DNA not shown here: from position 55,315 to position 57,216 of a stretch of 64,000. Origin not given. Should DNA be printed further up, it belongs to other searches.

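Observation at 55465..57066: Intact full-length ProRS paralog with eroded class-II catalytic motifs but preserved-looking INS editing and anticodon-binding domains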

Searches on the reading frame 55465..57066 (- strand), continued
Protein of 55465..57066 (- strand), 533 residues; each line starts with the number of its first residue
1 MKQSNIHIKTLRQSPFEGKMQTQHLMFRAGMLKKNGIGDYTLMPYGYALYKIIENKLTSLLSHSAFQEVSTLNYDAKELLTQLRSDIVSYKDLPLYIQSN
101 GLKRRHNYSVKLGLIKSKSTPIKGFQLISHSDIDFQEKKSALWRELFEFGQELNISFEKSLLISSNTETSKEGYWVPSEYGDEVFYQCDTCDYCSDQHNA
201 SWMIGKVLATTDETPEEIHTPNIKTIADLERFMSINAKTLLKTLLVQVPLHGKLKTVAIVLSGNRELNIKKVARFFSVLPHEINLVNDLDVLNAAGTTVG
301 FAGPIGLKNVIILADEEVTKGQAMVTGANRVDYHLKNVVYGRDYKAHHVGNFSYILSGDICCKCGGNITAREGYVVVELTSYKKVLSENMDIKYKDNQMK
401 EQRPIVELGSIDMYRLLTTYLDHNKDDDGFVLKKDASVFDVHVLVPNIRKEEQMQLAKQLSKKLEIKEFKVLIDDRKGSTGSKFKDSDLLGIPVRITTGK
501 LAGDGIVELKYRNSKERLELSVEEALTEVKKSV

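Call 45: find_homologous_proteins(query=L010:7806-9248:+, max_evalue=1e-60)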
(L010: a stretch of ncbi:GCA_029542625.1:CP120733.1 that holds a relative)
Query L010:7806-9248:+ (480 aa): 8000 proteins with E <= 1e-60 among 8000 candidates; the best 120 are listed.
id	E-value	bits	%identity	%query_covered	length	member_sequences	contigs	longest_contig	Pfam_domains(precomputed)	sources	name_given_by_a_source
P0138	0.0e+0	1134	100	100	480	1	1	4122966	PF03129.26,PF00587.31,PF09180.17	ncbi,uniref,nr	ncbi:proline--tRNA ligase [Tepidibacter hydrothermalis]|uniref:Proline--tRNA ligase n=1 Tax=Tepidiba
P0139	0.0e+0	1113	98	100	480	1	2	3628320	PF03129.26,PF00587.31,PF09180.17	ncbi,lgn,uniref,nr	ncbi:proline--tRNA ligase [Tepidibacter aestuarii]|uniref:proline--tRNA ligase n=1 Tax=Tepidibacter 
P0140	0.0e+0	1108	98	100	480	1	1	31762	PF03129.26,PF00587.31,PF09180.17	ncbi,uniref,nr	ncbi:proline--tRNA ligase [Tepidibacter sp.]|uniref:proline--tRNA ligase n=1 Tax=Tepidibacter sp. Ta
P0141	0.0e+0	1106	97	100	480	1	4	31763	PF03129.26,PF00587.31,PF09180.17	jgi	jgi:prolyl-tRNA synthetase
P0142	0.0e+0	1105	97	100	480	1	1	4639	PF03129.26,PF00587.31,PF09180.17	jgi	jgi:prolyl-tRNA synthetase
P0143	0.0e+0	1102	97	100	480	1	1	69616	PF03129.26,PF00587.31,PF09180.17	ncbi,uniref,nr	ncbi:proline--tRNA ligase [Tepidibacter mesophilus]|uniref:proline--tRNA ligase n=1 Tax=Tepidibacter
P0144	0.0e+0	1102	97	100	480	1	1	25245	PF03129.26,PF00587.31,PF09180.17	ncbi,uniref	ncbi:proline--tRNA ligase [Tepidibacter sp. Z1-5]|uniref:proline--tRNA ligase n=1 Tax=Tepidibacter s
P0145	0.0e+0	1100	96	100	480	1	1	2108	PF03129.26,PF00587.31,PF09180.17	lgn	-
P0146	0.0e+0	1096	96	100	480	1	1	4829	PF03129.26,PF00587.31,PF09180.17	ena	-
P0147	0.0e+0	1090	95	100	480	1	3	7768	PF03129.26,PF00587.31,PF09180.17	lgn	-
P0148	0.0e+0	1089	95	100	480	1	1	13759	PF03129.26,PF00587.31,PF09180.17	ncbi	-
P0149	0.0e+0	1077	97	97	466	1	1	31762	PF03129.26,PF00587.31,PF09180.17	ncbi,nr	ncbi:MAG: proline--tRNA ligase [Tepidibacter sp.]|nr:proline--tRNA ligase [Tepidibacter sp.]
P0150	6.6e-287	970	85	100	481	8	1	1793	PF03129.26,PF00587.31,PF09180.17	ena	-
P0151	2.4e-286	968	83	100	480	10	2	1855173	PF03129.26,PF00587.31,PF09180.17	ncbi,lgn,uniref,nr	ncbi:prolyl-tRNA synthetase [Alkalithermobacter thermoalcaliphilus JW-YL-7 = DSM 7308]|uniref:Prolin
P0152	4.1e-285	964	83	100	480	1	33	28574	PF03129.26,PF00587.31,PF09180.17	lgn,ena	-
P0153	4.8e-285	964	83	100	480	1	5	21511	PF03129.26,PF00587.31,PF09180.17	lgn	-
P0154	5.5e-285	964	83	100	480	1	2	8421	PF03129.26,PF00587.31,PF09180.17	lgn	-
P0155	7.0e-285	963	84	100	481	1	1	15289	PF03129.26,PF00587.31,PF09180.17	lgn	-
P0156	1.6e-284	962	83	100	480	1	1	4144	PF03129.26,PF00587.31,PF09180.17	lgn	-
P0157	1.6e-284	962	83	100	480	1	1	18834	PF03129.26,PF00587.31,PF09180.17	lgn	-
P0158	1.2e-280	949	82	100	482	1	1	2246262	PF03129.26,PF00587.31,PF09180.17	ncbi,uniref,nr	ncbi:prolyl-tRNA synthetase 2 [Peptoclostridium acidaminophilum DSM 3953]|uniref:Proline--tRNA ligas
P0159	3.6e-279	945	82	100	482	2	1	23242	PF03129.26,PF00587.31,PF09180.17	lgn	-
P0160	4.8e-279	944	82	100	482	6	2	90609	PF03129.26,PF00587.31,PF09180.17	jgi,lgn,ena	-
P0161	8.1e-279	943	81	100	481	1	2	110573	PF03129.26,PF00587.31,PF09180.17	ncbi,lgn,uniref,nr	ncbi:prolyl-tRNA synthetase [Peptoclostridium litorale DSM 5388]|uniref:Proline--tRNA ligase n=1 Tax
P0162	8.5e-279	943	81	100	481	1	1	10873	PF03129.26,PF00587.31,PF09180.17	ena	-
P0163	1.1e-278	943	82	100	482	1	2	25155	PF03129.26,PF00587.31,PF09180.17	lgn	-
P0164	1.1e-278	943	81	100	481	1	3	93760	PF03129.26,PF00587.31,PF09180.17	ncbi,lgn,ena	-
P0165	3.4e-278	941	81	100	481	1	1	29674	PF03129.26,PF00587.31,PF09180.17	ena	-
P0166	3.8e-273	925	80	100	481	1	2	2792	PF03129.26,PF00587.31,PF09180.17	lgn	-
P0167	1.1e-271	920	80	100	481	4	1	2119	PF03129.26,PF00587.31,PF09180.17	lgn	-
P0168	3.6e-270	915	80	100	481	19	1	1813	PF03129.26,PF00587.31,PF09180.17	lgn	-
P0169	8.4e-270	914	79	100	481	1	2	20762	PF03129.26,PF00587.31,PF09180.17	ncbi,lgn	ncbi:MAG: proline--tRNA ligase [Paraclostridium sp.]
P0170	6.0e-269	911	79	100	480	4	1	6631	PF03129.26,PF00587.31,PF09180.17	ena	-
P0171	7.9e-269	910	78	100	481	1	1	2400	PF03129.26,PF00587.31,PF09180.17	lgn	-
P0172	1.3e-267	906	79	100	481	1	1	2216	PF03129.26,PF00587.31,PF09180.17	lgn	-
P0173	2.6e-266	902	78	100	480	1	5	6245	PF03129.26,PF00587.31,PF09180.17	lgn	-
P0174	2.9e-266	902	78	100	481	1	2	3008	PF03129.26,PF00587.31,PF09180.17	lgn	-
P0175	5.6e-266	901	77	100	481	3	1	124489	PF03129.26,PF00587.31,PF09180.17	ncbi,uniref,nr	ncbi:proline--tRNA ligase [Romboutsia weinsteinii]|uniref:Proline--tRNA ligase n=1 Tax=Romboutsia we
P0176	7.4e-266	901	78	100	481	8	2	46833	PF03129.26,PF00587.31,PF09180.17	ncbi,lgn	-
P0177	8.3e-266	900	78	100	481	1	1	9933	PF03129.26,PF00587.31,PF09180.17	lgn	-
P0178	2.9e-265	899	77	100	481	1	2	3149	PF03129.26,PF00587.31,PF09180.17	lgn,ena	-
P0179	6.5e-265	898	78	100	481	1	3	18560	PF03129.26,PF00587.31,PF09180.17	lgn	-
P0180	1.7e-264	896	77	100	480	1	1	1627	PF03129.26,PF00587.31,PF09180.17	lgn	-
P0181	3.8e-264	895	76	100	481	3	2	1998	PF03129.26,PF00587.31,PF09180.17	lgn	-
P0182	4.1e-264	895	78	100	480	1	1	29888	PF03129.26,PF00587.31,PF09180.17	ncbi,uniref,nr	ncbi:proline--tRNA ligase [Serpentinicella sp. ANB-PHB4]|uniref:proline--tRNA ligase n=1 Tax=Serpent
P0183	8.6e-264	894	77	100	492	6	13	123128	PF03129.26,PF00587.31,PF09180.17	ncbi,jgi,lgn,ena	jgi:prolyl-tRNA synthetase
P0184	1.6e-263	893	79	100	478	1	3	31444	PF03129.26,PF00587.31,PF09180.17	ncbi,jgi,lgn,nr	ncbi:MAG: proline--tRNA ligase [Peptostreptococcaceae bacterium]|jgi:prolyl-tRNA synthetase|nr:proli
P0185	1.6e-263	893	78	100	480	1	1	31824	PF03129.26,PF00587.31,PF09180.17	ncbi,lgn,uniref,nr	ncbi:prolyl-tRNA synthetase [Natronincola peptidivorans]|uniref:Proline--tRNA ligase n=1 Tax=Natroni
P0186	1.9e-263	893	78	100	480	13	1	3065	PF03129.26,PF00587.31,PF09180.17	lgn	-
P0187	6.2e-263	891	76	100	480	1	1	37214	PF03129.26,PF00587.31,PF09180.17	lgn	-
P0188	6.4e-263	891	77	100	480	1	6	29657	PF03129.26,PF00587.31,PF09180.17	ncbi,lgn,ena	-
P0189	1.9e-262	889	77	100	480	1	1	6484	PF03129.26,PF00587.31,PF09180.17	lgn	-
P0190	2.9e-262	889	77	100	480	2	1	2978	PF03129.26,PF00587.31,PF09180.17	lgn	-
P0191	5.7e-262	888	77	100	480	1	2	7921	PF03129.26,PF00587.31,PF09180.17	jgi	-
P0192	1.0e-261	887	77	100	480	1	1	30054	PF03129.26,PF00587.31,PF09180.17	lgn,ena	-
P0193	1.1e-261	887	76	100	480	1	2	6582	PF03129.26,PF00587.31,PF09180.17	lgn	-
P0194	1.2e-261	887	76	100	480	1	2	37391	PF03129.26,PF00587.31,PF09180.17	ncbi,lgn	-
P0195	1.5e-261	886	77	100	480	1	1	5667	PF03129.26,PF00587.31,PF09180.17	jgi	-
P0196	1.5e-261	886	77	100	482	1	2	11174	PF03129.26,PF00587.31,PF09180.17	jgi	-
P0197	2.1e-261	886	78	100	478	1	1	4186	PF03129.26,PF00587.31,PF09180.17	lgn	-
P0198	3.2e-261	885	77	100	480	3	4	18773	PF03129.26,PF00587.31,PF09180.17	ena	-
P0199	7.8e-261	884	77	100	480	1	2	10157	PF03129.26,PF00587.31,PF09180.17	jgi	-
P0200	3.2e-260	882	77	100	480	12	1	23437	PF03129.26,PF00587.31,PF09180.17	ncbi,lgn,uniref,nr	ncbi:proline--tRNA ligase [Alkaliphilus serpentinus]|uniref:Proline--tRNA ligase n=1 Tax=Alkaliphilu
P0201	4.3e-260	882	78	100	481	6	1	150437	PF03129.26,PF00587.31,PF09180.17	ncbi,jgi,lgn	-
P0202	5.0e-260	881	76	100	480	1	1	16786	PF03129.26,PF00587.31,PF09180.17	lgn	-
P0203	9.2e-260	881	76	100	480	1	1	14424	PF03129.26,PF00587.31,PF09180.17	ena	-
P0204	2.1e-259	879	76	100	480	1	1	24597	PF03129.26,PF00587.31,PF09180.17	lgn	-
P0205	3.6e-259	879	75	100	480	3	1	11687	PF03129.26,PF00587.31,PF09180.17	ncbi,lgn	ncbi:MAG: proline--tRNA ligase [Thermotaleaceae bacterium]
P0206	5.2e-259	878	76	100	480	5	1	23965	PF03129.26,PF00587.31,PF09180.17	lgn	-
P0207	1.1e-258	877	77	100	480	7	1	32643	PF03129.26,PF00587.31,PF09180.17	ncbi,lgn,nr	ncbi:MAG: proline--tRNA ligase [Clostridiaceae bacterium]|nr:proline--tRNA ligase [Clostridiaceae ba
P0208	1.3e-258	877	76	100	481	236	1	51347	PF03129.26,PF00587.31,PF09180.17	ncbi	ncbi:TPA: proline--tRNA ligase [Clostridioides difficile]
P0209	3.3e-258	875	76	100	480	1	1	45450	PF03129.26,PF00587.31,PF09180.17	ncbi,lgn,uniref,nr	ncbi:proline--tRNA ligase [Marinisporobacter balticus]|uniref:Proline--tRNA ligase n=1 Tax=Marinispo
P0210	3.5e-258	875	75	100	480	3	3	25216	PF03129.26,PF00587.31,PF09180.17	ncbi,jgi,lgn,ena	-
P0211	5.3e-258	875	75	100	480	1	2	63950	PF03129.26,PF00587.31,PF09180.17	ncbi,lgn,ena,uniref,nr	ncbi:prolyl-tRNA synthetase [Geosporobacter subterraneus DSM 17957]|uniref:Proline--tRNA ligase n=1 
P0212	6.1e-258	875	75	100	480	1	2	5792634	PF03129.26,PF00587.31,PF09180.17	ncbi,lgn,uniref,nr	ncbi:proline--tRNA ligase [Geosporobacter ferrireducens]|uniref:Proline--tRNA ligase n=1 Tax=Geospor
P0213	6.4e-258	874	76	99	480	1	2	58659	PF03129.26,PF00587.31,PF09180.17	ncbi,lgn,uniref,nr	ncbi:proline--tRNA ligase [Irregularibacter muris]|uniref:Proline--tRNA ligase n=1 Tax=Irregularibac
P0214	5.4e-257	871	76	100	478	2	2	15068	PF03129.26,PF00587.31,PF09180.17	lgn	-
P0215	9.7e-257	871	76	100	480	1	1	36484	PF03129.26,PF00587.31,PF09180.17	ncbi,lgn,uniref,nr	ncbi:proline--tRNA ligase [Alkaliphilus pronyensis]|uniref:Proline--tRNA ligase n=1 Tax=Alkaliphilus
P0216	1.3e-256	870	75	100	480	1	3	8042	PF03129.26,PF00587.31,PF09180.17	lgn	-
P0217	1.7e-256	870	76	100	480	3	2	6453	PF03129.26,PF00587.31,PF09180.17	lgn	-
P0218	2.0e-256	870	74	100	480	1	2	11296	PF03129.26,PF00587.31,PF09180.17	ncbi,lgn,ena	-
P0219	2.0e-256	870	74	100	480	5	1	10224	PF03129.26,PF00587.31,PF09180.17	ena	-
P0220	2.2e-256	869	76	100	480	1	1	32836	PF03129.26,PF00587.31,PF09180.17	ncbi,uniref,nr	ncbi:proline--tRNA ligase [Anaerophilus nitritogenes]|uniref:proline--tRNA ligase n=1 Tax=Anaerophil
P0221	2.3e-256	869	76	100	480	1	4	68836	PF03129.26,PF00587.31,PF09180.17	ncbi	-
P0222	2.9e-256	869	76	100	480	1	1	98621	PF03129.26,PF00587.31,PF09180.17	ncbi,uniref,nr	ncbi:proline--tRNA ligase [Thermotalea metallivorans]|uniref:Proline--tRNA ligase n=1 Tax=Thermotale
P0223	4.9e-256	868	75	100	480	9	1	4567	PF03129.26,PF00587.31,PF09180.17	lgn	-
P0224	5.0e-256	868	76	100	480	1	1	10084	PF03129.26,PF00587.31,PF09180.17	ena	-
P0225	5.4e-256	868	75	100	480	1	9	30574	PF03129.26,PF00587.31,PF09180.17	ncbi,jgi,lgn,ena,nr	ncbi:MAG: proline--tRNA ligase [Clostridiales bacterium]|nr:proline--tRNA ligase [Clostridiales bact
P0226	6.0e-256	868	75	100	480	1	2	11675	PF03129.26,PF00587.31,PF09180.17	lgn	-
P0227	6.0e-256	868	74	100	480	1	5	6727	PF03129.26,PF00587.31,PF09180.17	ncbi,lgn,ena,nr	ncbi:MAG TPA: proline--tRNA ligase [Clostridia bacterium]|nr:proline--tRNA ligase [Clostridia bacter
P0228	6.8e-256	868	74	100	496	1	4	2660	PF03129.26,PF00587.31,PF09180.17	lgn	-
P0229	7.0e-256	868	75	100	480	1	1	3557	PF03129.26,PF00587.31,PF09180.17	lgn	-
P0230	8.7e-256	867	75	100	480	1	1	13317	PF03129.26,PF00587.31,PF09180.17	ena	-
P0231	1.7e-255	866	75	100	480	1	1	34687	PF03129.26,PF00587.31,PF09180.17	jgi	jgi:prolyl-tRNA synthetase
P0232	2.0e-255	866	75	100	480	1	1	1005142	PF03129.26,PF00587.31,PF09180.17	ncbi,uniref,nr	ncbi:proline--tRNA ligase [Inediibacterium massiliense]|uniref:proline--tRNA ligase n=1 Tax=Inediiba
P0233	3.8e-255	865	74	100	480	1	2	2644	PF03129.26,PF00587.31,PF09180.17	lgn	-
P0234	9.8e-255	864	74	100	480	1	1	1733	PF03129.26,PF00587.31,PF09180.17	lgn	-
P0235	3.1e-254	862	74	100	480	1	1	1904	PF03129.26,PF00587.31,PF09180.17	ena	-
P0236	3.2e-254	862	74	100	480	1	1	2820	PF03129.26,PF00587.31,PF09180.17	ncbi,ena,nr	ncbi:MAG: proline--tRNA ligase [Alkaliphilus sp.]|nr:proline--tRNA ligase [Alkaliphilus sp.]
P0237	3.6e-254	862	74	100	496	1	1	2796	PF03129.26,PF00587.31,PF09180.17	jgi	-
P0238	4.1e-254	862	74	100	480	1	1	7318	PF03129.26,PF00587.31,PF09180.17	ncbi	-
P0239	4.4e-254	862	74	100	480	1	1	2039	PF03129.26,PF00587.31,PF09180.17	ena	-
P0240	7.5e-254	861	74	100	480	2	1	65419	PF03129.26,PF00587.31,PF09180.17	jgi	jgi:prolyl-tRNA synthetase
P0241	8.3e-254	861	76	100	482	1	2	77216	PF03129.26,PF00587.31,PF09180.17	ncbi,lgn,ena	-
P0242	1.7e-253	860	74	100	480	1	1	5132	PF03129.26,PF00587.31,PF09180.17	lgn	-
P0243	2.1e-253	860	75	100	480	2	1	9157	PF03129.26,PF00587.31,PF09180.17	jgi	-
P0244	2.8e-253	859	76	100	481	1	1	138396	PF03129.26,PF00587.31,PF09180.17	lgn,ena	-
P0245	4.3e-253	859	74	100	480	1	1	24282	PF03129.26,PF00587.31,PF09180.17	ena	-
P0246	4.6e-253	858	74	100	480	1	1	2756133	PF03129.26,PF00587.31,PF09180.17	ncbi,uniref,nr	ncbi:proline--tRNA ligase [Crassaminicella indica]|uniref:Proline--tRNA ligase n=1 Tax=Crassaminicel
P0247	6.8e-253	858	75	100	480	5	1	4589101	PF03129.26,PF00587.31,PF09180.17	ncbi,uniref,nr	ncbi:proline--tRNA ligase [Crassaminicella profunda]|uniref:proline--tRNA ligase n=1 Tax=Crassaminic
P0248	7.4e-253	858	73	100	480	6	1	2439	PF03129.26,PF00587.31,PF09180.17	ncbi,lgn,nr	ncbi:MAG: proline--tRNA ligase [Clostridiales bacterium]|nr:proline--tRNA ligase [Clostridiales bact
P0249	1.0e-252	857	74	100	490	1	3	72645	PF03129.26,PF00587.31,PF09180.17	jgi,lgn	jgi:prolyl-tRNA synthetase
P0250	1.0e-252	857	73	100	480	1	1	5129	PF03129.26,PF00587.31,PF09180.17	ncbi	-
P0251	1.0e-252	857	74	99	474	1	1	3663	PF03129.26,PF00587.31,PF09180.17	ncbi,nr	ncbi:MAG TPA: proline--tRNA ligase, partial [Clostridia bacterium]|nr:proline--tRNA ligase [Clostrid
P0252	1.3e-252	857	73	100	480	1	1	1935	PF03129.26,PF00587.31,PF09180.17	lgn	-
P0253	1.4e-252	857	75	100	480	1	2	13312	PF03129.26,PF00587.31,PF09180.17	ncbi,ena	-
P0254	1.4e-252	857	73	100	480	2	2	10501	PF03129.26,PF00587.31,PF09180.17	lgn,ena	-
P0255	1.6e-252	857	75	100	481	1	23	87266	PF03129.26,PF00587.31,PF09180.17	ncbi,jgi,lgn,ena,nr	ncbi:MAG: prolyl-tRNA synthetase [Candidatus Petromonas sp.]|jgi:prolyl-tRNA synthetase|nr:prolyl-tR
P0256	2.9e-252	856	73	100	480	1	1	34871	PF03129.26,PF00587.31,PF09180.17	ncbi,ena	-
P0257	3.1e-252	856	73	100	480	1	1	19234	PF03129.26,PF00587.31,PF09180.17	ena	-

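Call 46: list_cluster_members(proteins=[P0225, P0248, P0236, P0238, P0250, P0253, P0256, P0221, P0218, P0210])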
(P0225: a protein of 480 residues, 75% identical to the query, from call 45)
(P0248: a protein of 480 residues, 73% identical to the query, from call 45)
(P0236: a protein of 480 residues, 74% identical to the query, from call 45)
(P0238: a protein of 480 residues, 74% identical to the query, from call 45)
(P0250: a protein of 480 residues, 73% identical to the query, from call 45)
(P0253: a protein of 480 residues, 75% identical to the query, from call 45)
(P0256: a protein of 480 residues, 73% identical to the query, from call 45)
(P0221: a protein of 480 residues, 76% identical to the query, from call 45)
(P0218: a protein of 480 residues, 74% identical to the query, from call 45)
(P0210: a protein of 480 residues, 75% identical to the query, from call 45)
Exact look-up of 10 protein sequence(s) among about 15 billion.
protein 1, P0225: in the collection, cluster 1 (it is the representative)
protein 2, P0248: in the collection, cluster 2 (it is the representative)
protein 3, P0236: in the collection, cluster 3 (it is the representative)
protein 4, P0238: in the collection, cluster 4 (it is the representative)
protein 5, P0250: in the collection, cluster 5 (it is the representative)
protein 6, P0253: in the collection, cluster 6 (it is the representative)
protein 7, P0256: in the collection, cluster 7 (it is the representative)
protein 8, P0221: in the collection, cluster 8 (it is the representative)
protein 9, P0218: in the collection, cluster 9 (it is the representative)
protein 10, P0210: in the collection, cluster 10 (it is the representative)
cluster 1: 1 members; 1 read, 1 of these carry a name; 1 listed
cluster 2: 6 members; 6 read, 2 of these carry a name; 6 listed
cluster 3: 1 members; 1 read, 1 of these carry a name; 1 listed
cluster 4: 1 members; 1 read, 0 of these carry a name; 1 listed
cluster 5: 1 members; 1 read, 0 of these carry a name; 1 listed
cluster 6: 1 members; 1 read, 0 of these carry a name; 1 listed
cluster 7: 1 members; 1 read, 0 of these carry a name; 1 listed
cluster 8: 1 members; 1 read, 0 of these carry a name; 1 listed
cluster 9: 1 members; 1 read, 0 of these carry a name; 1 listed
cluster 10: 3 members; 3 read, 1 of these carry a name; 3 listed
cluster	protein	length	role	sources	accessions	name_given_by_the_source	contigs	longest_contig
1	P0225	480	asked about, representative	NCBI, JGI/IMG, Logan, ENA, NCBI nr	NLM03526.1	MAG: proline--tRNA ligase [Clostridiales bacterium] | proline--tRNA ligase [Clostridiales bacterium]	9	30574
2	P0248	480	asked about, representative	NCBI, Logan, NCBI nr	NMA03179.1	MAG: proline--tRNA ligase [Clostridiales bacterium] | proline--tRNA ligase [Clostridiales bacterium]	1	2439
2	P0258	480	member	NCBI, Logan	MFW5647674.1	MAG: proline--tRNA ligase [Candidatus Alkaliphilus sp. MAG34]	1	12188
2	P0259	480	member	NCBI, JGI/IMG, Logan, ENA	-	-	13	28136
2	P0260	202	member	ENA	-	-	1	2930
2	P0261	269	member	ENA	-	-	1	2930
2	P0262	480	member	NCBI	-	-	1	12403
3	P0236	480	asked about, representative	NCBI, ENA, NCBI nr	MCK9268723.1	MAG: proline--tRNA ligase [Alkaliphilus sp.] | proline--tRNA ligase [Alkaliphilus sp.]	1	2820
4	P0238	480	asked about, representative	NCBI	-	-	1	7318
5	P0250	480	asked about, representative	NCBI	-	-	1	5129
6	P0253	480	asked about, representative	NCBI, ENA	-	-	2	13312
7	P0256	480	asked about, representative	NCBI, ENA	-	-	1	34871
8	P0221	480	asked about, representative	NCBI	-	-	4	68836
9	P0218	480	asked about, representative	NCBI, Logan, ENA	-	-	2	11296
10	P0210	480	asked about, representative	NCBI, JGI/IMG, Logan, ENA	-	-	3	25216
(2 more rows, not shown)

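Call 57: find_encoding_contigs(protein=P0060, flank=10000, max_places=2)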
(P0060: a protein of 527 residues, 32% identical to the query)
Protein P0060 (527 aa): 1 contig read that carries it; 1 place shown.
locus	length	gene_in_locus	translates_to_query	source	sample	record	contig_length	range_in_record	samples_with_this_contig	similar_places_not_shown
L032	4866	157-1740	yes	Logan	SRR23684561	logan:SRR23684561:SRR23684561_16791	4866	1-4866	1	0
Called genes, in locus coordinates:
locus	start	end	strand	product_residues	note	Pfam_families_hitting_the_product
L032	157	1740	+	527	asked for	PF04073:tRNA_edit, PF03129:HGTP_anticodon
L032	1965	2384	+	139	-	PF00636:Ribonuclease_3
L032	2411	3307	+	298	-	PF08032:SpoU_sub_bind, PF00588:SpoU_methylase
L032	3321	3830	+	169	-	PF05991:NYN_YacP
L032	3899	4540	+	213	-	PF04542:Sigma70_r2, PF08281:Sigma70_r4_2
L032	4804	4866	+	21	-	?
